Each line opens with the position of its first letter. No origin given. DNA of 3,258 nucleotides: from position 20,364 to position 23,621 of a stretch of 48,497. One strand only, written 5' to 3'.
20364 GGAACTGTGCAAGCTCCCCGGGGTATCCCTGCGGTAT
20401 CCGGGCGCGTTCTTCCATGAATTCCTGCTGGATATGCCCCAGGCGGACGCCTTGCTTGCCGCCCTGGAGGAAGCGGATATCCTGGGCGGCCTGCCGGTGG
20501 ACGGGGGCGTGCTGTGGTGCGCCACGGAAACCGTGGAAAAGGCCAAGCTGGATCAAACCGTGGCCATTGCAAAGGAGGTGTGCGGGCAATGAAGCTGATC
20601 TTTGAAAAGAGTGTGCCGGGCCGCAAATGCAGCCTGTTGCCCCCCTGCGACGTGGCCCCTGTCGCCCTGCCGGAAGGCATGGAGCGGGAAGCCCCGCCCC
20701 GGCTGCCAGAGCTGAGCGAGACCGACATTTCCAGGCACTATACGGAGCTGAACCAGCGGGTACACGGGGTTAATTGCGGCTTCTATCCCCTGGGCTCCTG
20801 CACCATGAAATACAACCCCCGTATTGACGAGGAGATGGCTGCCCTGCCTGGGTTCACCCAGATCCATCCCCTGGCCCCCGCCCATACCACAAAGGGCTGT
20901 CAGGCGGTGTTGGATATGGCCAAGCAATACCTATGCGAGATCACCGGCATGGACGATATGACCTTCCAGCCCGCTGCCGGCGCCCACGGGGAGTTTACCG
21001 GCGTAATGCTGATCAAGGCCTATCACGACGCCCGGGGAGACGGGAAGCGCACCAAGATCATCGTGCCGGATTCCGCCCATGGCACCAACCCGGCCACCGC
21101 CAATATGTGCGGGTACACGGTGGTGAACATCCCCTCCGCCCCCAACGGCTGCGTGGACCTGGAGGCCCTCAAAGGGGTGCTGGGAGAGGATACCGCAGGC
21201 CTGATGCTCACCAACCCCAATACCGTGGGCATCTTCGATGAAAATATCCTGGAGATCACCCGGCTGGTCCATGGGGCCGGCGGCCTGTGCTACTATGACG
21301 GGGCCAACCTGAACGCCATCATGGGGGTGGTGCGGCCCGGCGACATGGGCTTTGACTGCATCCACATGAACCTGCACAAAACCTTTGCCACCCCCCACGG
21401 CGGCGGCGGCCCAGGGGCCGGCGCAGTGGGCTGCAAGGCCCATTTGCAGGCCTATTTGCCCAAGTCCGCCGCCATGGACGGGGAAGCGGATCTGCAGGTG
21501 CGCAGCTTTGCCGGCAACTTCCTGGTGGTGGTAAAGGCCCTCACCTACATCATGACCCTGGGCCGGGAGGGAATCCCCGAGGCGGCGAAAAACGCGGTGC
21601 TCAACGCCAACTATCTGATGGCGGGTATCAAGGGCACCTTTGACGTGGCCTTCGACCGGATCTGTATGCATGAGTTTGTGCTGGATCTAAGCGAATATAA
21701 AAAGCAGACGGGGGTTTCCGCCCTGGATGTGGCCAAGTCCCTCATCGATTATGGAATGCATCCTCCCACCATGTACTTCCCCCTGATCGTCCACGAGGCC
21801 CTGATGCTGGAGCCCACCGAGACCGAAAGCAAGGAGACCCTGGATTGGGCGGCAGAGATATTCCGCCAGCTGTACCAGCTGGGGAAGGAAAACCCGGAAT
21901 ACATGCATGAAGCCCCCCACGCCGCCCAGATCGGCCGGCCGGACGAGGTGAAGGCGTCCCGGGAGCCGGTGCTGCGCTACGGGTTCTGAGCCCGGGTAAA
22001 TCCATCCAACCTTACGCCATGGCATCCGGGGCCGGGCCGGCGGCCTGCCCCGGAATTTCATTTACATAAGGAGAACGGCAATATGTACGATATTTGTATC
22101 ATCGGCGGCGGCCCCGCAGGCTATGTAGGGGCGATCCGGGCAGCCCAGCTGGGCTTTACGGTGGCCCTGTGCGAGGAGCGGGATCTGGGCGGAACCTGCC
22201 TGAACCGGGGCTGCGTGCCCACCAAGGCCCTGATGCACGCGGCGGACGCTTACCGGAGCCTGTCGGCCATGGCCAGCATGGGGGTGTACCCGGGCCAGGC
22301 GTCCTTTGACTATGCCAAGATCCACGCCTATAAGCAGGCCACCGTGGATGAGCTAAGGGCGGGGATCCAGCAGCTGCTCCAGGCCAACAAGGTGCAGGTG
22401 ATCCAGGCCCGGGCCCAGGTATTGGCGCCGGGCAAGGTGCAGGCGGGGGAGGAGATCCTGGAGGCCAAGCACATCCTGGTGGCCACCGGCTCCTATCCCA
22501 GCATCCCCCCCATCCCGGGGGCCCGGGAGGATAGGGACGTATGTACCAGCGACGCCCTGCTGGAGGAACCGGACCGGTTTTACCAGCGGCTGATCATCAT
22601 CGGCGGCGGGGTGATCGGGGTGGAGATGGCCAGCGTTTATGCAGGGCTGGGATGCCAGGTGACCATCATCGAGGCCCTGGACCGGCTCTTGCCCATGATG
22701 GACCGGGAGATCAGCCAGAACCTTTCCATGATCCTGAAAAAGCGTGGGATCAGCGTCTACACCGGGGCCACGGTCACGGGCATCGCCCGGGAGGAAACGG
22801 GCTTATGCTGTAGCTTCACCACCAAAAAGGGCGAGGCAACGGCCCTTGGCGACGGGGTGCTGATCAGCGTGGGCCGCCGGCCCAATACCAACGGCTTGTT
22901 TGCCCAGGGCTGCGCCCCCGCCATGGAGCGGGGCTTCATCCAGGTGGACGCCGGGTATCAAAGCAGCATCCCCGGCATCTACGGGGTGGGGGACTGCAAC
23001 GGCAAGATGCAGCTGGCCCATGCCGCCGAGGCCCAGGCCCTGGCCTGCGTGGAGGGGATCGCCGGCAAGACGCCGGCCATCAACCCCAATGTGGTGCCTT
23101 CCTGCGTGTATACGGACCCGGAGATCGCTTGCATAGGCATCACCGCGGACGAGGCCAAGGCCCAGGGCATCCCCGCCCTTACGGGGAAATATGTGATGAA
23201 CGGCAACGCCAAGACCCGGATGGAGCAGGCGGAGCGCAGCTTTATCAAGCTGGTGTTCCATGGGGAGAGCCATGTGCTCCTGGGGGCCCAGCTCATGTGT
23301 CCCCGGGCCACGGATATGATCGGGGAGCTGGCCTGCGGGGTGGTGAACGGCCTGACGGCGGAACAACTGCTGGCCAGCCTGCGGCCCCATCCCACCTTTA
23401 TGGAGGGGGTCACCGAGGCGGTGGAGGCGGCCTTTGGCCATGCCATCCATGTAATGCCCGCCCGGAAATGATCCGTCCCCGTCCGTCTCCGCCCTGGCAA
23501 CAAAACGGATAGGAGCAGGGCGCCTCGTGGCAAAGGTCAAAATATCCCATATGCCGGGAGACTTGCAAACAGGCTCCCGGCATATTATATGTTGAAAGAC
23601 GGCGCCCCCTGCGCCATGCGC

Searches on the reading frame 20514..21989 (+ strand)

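Call 19: search_protein_families(library=pfam, proteins=[window:20514-21989:+], max_evalue=0.01)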
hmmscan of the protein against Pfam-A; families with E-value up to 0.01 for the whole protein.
window:20514-21989:+ (491 aa): 3 families
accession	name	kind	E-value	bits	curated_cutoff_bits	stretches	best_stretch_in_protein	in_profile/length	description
PF21478.3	GcvP2_C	-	7.9e-26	90.8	27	1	357-450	1-95/122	Glycine dehydrogenase, C-terminal domain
PF02347.22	GDC-P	-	1.1e-05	24.9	26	1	67-316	47-284/429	Glycine cleavage system P-protein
PF00266.25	Aminotran_5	-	2.5e-05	23.9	21.5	1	178-296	87-207/371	Aminotransferase class-V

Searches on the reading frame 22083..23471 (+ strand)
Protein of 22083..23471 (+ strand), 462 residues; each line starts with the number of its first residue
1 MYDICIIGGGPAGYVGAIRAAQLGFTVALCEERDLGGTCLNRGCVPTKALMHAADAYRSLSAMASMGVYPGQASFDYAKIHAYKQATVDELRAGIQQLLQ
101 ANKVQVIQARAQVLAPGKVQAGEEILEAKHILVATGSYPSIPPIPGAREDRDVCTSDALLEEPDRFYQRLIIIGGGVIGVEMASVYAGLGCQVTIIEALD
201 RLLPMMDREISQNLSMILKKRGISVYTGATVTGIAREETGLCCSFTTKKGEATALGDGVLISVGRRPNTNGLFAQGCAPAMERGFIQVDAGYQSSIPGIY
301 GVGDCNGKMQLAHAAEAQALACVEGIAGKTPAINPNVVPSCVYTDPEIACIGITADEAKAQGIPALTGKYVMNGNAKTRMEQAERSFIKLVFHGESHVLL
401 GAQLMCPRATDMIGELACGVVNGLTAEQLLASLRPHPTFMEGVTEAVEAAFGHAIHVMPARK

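Call 19: search_protein_families(library=pfam, proteins=[window:22083-23471:+], max_evalue=0.01)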
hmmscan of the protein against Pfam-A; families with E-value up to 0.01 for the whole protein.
window:22083-23471:+ (462 aa): 16 families
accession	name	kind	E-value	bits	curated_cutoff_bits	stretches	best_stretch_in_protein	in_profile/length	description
PF07992.20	Pyr_redox_2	-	5.5e-77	259.5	26.1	1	2-319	1-291/291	Pyridine nucleotide-disulphide oxidoreductase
PF02852.28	Pyr_redox_dim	-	2.8e-28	98.7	25.3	1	338-446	1-109/110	Pyridine nucleotide-disulphide oxidoreductase, dimerisation domain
PF00070.33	Pyr_redox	-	1.7e-23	83.3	22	1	169-241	1-73/82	Pyridine nucleotide-disulphide oxidoreductase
PF13738.12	Pyr_redox_3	-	1.7e-15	57.5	30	1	6-303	2-305/305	Pyridine nucleotide-disulphide oxidoreductase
PF01134.28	GIDA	-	1.4e-13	51.1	22.1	1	3-139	1-152/391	Glucose inhibited division protein A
PF12831.13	FAD_oxidored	-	2.7e-07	30.7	27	1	3-55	1-53/416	FAD dependent oxidoreductase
PF03486.20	HI0933_like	-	3.6e-07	30.3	50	1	3-34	2-33/244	HI0933-like protein Rossmann domain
PF13450.12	NAD_binding_8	-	3.9e-06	27.5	21.9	1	6-40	1-36/68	NAD(P)-binding Rossmann-like domain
PF01266.30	DAO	-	6.4e-06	26.4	27.9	1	3-38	1-38/353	FAD dependent oxidoreductase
PF01262.27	AlaDh_PNT_C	-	4.9e-05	23.3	23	1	169-208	30-69/214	Alanine dehydrogenase/PNT, C-terminal domain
PF05834.18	Lycopene_cycl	-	9e-05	22.1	23.4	0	3-136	1-140/380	Lycopene cyclase protein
PF13434.12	Lys_Orn_oxgnase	-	0.00014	21.5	21.3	1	120-183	140-204/339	L-lysine 6-monooxygenase/L-ornithine 5-monooxygenase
PF01494.25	FAD_binding_3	-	0.00016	21.5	22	0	2-79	2-79/349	FAD binding domain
PF02737.24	3HCDH_N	-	0.0008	19.8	22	1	171-224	3-56/180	3-hydroxyacyl-CoA dehydrogenase, NAD binding domain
PF00890.30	FAD_binding_2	-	0.0025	17.5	20.4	1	3-34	1-32/414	FAD binding domain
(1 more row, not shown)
